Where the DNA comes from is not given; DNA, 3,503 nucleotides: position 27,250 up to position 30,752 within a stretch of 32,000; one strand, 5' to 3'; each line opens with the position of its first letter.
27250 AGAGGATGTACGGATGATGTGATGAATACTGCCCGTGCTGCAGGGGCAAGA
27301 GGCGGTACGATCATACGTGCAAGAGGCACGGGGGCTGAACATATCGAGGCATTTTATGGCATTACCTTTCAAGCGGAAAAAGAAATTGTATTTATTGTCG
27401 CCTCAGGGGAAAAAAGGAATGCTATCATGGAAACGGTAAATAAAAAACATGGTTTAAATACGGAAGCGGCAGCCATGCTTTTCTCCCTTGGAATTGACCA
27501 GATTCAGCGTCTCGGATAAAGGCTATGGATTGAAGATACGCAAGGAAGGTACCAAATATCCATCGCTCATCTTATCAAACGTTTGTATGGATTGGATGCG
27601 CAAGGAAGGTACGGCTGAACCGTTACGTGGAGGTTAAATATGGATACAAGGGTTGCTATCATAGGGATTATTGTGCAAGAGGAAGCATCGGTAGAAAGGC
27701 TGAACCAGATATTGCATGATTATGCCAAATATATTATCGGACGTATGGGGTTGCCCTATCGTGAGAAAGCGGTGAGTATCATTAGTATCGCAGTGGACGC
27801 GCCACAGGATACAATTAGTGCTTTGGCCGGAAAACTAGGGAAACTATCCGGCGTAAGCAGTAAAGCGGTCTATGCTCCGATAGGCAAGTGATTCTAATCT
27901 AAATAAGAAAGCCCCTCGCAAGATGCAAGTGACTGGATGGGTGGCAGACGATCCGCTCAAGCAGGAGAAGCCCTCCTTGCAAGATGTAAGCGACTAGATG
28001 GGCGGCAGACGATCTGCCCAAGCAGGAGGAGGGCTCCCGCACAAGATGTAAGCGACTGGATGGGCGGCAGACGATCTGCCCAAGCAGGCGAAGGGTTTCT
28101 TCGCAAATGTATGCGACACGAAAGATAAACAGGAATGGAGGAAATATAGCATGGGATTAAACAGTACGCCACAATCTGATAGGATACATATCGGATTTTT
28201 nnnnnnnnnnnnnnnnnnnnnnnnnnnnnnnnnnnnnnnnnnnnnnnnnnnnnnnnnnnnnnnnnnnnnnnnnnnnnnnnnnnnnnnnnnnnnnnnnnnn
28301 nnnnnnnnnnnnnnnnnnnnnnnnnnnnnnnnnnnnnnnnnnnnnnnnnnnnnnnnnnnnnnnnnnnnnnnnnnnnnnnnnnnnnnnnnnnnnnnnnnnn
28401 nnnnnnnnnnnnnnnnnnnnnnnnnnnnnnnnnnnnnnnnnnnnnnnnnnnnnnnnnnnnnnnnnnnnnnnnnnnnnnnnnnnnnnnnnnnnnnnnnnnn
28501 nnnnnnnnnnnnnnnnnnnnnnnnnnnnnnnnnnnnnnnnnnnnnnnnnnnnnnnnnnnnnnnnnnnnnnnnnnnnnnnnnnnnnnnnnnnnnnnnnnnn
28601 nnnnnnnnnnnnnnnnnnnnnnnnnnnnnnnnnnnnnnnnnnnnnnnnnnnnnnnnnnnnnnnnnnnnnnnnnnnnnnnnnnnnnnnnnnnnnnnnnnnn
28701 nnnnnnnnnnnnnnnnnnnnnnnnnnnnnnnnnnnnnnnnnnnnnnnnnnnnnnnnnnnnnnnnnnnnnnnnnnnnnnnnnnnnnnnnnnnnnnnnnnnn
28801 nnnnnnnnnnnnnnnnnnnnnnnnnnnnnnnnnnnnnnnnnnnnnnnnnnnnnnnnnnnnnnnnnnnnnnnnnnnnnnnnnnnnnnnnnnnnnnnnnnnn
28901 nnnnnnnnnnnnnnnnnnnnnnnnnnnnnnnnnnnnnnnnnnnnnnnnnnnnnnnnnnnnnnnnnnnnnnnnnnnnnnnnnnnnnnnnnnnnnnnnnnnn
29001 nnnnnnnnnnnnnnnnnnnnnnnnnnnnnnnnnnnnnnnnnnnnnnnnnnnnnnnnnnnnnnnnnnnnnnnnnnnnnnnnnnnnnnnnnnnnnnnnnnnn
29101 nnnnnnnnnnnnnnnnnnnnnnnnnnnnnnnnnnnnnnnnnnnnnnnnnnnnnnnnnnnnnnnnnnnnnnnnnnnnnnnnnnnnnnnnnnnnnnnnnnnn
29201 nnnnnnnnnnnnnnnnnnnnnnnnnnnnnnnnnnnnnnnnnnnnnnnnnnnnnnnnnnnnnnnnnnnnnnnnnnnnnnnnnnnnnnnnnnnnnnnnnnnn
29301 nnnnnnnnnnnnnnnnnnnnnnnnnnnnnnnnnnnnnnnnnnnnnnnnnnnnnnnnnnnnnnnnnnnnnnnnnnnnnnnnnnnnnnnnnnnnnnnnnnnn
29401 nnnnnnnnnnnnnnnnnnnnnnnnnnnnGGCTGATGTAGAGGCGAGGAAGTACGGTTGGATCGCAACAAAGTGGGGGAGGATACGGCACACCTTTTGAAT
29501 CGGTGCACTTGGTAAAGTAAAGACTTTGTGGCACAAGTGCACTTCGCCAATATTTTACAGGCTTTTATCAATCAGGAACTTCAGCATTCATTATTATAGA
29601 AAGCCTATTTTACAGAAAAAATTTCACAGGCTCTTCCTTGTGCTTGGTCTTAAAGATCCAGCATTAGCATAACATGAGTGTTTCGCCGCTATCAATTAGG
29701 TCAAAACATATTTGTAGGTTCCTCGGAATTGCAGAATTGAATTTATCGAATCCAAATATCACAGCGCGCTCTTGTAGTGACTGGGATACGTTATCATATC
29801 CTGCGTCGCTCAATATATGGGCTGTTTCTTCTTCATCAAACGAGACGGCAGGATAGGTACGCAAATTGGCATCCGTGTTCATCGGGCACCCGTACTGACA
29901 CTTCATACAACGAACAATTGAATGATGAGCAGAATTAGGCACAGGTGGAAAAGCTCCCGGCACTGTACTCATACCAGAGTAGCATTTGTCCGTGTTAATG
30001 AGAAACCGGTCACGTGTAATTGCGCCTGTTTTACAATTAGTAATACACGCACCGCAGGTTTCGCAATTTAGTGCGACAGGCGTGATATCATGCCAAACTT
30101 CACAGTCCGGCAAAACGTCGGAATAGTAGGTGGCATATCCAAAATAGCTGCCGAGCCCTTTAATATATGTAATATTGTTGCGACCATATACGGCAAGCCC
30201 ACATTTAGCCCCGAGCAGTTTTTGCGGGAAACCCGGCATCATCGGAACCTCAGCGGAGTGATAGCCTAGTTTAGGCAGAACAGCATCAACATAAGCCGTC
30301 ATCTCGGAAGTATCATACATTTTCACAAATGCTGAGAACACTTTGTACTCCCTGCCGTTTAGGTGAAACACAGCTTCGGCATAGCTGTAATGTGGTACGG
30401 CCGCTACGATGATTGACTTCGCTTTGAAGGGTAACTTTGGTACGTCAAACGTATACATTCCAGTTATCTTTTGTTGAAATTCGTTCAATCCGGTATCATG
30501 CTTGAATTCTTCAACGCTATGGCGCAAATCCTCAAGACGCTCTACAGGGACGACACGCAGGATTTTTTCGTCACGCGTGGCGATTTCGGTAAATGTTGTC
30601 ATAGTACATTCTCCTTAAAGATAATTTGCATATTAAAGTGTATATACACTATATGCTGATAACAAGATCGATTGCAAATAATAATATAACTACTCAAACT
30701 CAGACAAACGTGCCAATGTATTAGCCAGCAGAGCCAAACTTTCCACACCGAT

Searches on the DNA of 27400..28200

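Call 41: search_rna_families(source=window, start=27400, end=28200, threshold=evalue, max_evalue=1)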
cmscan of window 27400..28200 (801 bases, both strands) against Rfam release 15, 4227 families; matches with E-value up to 1: 1.
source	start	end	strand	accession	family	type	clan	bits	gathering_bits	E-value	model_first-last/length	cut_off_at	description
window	27703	27752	+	RF00281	SNORD47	Gene; snRNA; snoRNA; CD-box;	-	20.6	50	0.43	1-77/77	no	Small nucleolar RNA SNORD47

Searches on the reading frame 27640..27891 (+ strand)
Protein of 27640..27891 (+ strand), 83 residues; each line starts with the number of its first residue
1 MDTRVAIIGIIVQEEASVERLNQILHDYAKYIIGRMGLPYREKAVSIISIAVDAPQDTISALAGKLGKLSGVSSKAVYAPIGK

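Call 19: find_encoding_contigs(protein=window:27640-27891:+, flank=10000, max_places=10)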
Protein window:27640-27891:+ (83 aa): no gene with exactly this product is on record in the collection.

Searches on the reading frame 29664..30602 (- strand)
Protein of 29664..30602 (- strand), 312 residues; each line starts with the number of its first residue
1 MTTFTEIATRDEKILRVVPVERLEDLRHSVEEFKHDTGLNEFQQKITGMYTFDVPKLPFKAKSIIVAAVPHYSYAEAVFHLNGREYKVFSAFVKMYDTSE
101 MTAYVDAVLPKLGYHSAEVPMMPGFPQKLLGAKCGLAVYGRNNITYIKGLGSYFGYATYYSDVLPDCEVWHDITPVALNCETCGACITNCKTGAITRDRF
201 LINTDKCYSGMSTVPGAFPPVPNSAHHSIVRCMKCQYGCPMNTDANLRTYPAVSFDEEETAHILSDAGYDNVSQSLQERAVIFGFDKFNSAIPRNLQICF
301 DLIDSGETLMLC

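Call 56: search_protein_families(library=pfam, proteins=[window:29664-30602:-], max_evalue=0.01)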
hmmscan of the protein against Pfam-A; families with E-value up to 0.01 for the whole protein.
window:29664-30602:- (312 aa): 3 families
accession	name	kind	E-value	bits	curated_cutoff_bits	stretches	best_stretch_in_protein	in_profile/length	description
PF13484.11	Fer4_16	-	1.3e-07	32.7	30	1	179-242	1-66/66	4Fe-4S double cluster binding domain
PF13187.11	Fer4_9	-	6.6e-05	23.3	27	0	179-195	36-52/52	4Fe-4S dicluster domain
PF13237.11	Fer4_10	-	0.002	18.5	25.5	0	179-207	8-42/53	4Fe-4S dicluster domain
